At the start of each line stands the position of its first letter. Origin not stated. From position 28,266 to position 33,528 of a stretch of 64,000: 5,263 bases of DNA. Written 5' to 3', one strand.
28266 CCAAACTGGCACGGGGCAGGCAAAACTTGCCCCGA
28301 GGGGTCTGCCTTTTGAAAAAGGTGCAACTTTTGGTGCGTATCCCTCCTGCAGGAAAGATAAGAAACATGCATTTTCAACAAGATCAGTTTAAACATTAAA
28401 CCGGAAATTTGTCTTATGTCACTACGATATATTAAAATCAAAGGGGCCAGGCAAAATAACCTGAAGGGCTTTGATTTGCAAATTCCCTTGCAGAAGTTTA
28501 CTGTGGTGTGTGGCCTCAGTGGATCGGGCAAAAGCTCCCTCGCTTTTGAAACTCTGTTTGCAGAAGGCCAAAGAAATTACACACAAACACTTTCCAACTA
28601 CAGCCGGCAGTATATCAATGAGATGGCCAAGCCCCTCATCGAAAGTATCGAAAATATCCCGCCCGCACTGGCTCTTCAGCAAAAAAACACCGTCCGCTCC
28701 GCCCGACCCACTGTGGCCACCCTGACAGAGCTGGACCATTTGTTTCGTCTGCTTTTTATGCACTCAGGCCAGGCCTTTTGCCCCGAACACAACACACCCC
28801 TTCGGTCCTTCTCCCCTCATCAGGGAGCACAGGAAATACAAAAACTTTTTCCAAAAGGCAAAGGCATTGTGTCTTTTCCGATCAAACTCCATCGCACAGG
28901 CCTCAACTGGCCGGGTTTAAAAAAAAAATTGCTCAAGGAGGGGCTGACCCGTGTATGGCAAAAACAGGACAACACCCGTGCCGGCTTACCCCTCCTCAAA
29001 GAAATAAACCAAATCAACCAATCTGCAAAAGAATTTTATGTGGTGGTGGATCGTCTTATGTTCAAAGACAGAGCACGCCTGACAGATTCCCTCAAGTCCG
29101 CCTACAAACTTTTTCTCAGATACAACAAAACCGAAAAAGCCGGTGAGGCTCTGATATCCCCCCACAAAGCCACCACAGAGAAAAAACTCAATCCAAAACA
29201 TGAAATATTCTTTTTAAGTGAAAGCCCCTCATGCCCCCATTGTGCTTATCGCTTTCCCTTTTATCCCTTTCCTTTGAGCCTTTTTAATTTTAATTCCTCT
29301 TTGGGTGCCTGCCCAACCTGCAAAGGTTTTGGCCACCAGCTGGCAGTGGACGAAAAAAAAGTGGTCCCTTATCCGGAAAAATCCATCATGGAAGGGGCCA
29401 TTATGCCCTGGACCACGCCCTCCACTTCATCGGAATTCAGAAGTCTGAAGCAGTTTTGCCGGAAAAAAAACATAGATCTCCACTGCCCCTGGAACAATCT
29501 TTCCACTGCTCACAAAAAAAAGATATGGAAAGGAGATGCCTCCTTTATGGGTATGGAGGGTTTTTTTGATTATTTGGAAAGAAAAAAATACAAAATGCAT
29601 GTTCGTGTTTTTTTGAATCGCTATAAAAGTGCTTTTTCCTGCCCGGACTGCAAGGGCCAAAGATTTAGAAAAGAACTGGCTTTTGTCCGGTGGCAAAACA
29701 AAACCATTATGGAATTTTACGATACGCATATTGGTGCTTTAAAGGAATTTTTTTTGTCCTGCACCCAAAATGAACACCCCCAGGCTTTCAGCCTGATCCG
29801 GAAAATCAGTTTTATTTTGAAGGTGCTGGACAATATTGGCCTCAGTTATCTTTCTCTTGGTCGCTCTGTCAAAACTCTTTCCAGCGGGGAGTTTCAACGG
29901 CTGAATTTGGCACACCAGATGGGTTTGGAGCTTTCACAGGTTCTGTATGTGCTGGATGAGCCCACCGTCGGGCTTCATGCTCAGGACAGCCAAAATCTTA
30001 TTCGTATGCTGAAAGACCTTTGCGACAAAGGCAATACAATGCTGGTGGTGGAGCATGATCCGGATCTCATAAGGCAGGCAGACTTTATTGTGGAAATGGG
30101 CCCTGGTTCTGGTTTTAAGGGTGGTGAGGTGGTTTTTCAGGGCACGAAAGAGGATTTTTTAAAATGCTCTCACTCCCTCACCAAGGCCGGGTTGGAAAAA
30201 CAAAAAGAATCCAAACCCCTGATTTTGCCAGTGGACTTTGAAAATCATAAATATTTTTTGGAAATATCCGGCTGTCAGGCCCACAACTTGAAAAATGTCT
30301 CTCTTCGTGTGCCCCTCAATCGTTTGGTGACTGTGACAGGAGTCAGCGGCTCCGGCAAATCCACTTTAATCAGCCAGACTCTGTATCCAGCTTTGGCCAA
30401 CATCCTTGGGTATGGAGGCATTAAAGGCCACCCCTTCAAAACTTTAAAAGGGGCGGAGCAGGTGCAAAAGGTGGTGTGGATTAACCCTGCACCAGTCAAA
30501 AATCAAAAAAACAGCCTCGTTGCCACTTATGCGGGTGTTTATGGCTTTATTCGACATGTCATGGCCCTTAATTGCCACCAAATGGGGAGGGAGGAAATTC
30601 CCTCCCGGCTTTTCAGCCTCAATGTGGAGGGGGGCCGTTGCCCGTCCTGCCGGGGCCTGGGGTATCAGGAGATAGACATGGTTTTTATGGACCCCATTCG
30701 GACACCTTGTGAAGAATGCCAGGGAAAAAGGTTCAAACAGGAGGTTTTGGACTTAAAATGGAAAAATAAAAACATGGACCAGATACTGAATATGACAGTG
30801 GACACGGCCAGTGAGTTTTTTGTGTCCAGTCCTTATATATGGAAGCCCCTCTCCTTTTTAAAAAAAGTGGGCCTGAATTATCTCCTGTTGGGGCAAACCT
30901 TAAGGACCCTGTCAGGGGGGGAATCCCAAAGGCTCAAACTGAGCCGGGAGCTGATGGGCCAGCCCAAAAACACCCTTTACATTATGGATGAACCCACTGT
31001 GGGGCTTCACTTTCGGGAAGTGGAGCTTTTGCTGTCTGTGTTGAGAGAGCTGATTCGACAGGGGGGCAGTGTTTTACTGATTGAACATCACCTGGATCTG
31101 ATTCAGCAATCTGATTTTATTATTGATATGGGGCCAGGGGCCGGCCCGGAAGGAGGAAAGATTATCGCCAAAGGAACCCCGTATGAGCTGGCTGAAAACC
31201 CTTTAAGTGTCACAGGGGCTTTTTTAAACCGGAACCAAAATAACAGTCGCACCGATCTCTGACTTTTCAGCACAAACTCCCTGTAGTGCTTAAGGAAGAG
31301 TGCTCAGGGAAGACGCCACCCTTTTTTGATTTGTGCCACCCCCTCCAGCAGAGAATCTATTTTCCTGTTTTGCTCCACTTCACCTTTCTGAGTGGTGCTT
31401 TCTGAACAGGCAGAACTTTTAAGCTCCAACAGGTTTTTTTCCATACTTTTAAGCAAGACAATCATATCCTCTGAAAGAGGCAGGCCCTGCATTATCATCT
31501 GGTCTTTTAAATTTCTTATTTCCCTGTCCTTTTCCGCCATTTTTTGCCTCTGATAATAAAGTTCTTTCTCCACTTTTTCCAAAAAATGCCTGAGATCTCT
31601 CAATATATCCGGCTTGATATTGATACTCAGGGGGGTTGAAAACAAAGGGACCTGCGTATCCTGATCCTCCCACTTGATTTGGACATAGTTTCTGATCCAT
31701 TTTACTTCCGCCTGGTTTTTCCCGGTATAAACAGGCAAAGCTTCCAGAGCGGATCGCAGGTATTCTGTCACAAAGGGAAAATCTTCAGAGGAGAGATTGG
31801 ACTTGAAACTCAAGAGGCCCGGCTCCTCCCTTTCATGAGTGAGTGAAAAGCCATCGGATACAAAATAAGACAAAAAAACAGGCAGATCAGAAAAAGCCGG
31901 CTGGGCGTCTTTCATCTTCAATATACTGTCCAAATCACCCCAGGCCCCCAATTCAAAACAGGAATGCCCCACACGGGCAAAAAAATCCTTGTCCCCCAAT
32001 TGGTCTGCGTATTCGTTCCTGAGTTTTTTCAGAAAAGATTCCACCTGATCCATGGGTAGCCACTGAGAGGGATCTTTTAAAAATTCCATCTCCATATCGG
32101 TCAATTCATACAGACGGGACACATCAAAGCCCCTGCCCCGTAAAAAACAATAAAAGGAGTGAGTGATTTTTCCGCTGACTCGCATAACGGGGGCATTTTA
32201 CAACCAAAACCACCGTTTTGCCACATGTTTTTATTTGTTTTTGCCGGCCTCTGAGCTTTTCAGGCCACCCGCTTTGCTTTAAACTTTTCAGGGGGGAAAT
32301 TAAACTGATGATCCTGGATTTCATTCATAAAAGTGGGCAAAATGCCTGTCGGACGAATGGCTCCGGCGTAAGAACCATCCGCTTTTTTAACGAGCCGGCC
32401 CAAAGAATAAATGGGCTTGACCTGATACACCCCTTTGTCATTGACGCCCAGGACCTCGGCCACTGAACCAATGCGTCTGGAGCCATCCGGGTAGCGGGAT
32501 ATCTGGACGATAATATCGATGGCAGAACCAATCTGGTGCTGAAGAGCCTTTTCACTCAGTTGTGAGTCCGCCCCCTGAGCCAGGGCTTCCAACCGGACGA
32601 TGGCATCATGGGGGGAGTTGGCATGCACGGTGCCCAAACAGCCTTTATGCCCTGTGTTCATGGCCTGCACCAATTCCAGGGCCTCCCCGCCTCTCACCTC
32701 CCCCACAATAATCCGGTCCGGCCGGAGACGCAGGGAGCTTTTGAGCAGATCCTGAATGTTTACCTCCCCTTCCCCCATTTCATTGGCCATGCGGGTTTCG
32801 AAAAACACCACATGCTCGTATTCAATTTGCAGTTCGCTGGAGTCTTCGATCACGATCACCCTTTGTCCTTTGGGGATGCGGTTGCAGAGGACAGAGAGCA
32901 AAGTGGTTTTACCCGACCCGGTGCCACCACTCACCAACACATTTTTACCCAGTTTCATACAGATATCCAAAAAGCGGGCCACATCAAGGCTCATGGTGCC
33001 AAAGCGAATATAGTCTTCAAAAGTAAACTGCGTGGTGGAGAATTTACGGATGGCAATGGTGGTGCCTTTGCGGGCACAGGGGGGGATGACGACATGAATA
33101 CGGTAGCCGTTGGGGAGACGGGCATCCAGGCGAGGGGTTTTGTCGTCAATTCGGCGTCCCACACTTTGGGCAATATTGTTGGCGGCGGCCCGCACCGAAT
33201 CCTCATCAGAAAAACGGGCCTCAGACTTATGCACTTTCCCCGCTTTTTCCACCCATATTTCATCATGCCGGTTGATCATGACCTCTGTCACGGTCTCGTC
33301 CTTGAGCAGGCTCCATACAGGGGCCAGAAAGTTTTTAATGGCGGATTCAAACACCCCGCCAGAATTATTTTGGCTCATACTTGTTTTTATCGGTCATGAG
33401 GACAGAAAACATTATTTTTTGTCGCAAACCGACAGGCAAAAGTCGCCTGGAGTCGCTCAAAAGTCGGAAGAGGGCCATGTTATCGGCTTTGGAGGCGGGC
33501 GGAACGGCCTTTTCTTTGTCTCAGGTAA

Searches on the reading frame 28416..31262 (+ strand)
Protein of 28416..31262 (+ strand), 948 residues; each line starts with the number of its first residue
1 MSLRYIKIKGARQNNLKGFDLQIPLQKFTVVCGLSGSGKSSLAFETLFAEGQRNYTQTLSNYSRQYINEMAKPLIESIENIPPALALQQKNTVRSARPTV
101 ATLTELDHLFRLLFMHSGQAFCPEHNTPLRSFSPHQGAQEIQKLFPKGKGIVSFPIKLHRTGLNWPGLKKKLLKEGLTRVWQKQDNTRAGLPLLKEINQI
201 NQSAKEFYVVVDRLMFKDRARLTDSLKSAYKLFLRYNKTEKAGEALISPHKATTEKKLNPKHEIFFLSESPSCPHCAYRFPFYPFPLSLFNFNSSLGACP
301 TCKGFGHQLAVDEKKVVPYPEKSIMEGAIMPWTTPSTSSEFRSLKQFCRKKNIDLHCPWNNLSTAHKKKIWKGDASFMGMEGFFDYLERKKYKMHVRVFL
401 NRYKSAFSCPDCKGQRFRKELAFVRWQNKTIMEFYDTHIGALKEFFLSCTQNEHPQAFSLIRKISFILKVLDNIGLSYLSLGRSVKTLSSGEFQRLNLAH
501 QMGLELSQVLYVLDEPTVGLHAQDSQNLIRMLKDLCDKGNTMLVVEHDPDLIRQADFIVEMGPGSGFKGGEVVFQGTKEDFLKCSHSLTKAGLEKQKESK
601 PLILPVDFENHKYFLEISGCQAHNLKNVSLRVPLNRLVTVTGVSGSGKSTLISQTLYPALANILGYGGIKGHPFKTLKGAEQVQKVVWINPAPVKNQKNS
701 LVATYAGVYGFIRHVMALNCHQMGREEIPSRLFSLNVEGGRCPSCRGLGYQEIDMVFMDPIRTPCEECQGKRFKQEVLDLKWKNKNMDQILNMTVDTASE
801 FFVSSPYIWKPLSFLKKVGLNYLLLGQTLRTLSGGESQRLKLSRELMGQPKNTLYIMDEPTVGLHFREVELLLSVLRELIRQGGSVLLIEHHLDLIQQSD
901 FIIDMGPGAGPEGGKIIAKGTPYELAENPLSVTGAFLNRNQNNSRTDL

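Call 85: search_protein_families(library=pfam, proteins=[window:28416-31262:+], max_evalue=0.0001)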
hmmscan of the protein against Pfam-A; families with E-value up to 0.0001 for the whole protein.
window:28416-31262:+ (948 aa): 11 families
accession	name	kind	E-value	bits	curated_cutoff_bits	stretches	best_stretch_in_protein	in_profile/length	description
PF00005.33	ABC_tran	-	2.2e-20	74.1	25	0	814-861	88-136/137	ABC transporter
PF17755.6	UvrA_DNA-bind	-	1.4e-14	54.7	23.2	1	312-375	1-64/110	UvrA DNA-binding domain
PF02463.25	SMC_N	-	9.5e-09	35.4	40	0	17-68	14-66/220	RecF/RecN/SMC N terminal domain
PF20703.3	nSTAND1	-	1.5e-08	35.1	27.1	0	630-686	28-71/379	Novel STAND NTPase 1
PF13555.12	AAA_29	-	7.9e-07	29.2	27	0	629-652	16-39/61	P-loop containing region of AAA domain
PF13191.12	AAA_16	-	1.7e-06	29.1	32.6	0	636-658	25-47/167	AAA ATPase domain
PF13175.12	AAA_15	-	6.7e-06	26.4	32.1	0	14-49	9-48/374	AAA ATPase domain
PF00684.25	DnaJ_CXXCXGXG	-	1.4e-05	25.7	32.7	0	741-771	17-50/65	DnaJ central domain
PF13671.12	AAA_33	-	5.6e-05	23.9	27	0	30-47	3-20/143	AAA domain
PF03193.22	RsgA_GTPase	-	7.2e-05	23.1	30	0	614-654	86-125/174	RsgA GTPase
PF13401.12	AAA_22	-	0.0001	23.1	27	0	26-43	5-22/130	AAA domain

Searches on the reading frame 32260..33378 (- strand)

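Call 85: search_protein_families(library=pfam, proteins=[window:32260-33378:-], max_evalue=0.0001)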
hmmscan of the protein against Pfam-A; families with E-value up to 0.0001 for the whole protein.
window:32260-33378:- (372 aa): 2 families
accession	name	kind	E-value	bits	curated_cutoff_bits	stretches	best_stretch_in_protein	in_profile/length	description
PF00437.27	T2SSE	-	3.8e-56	190.8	24.9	1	19-293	6-277/370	Type II/IV secretion system protein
PF02492.25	cobW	-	9.2e-05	22.5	20.7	0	147-191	3-48/180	CobW/HypB/UreG, nucleotide-binding domain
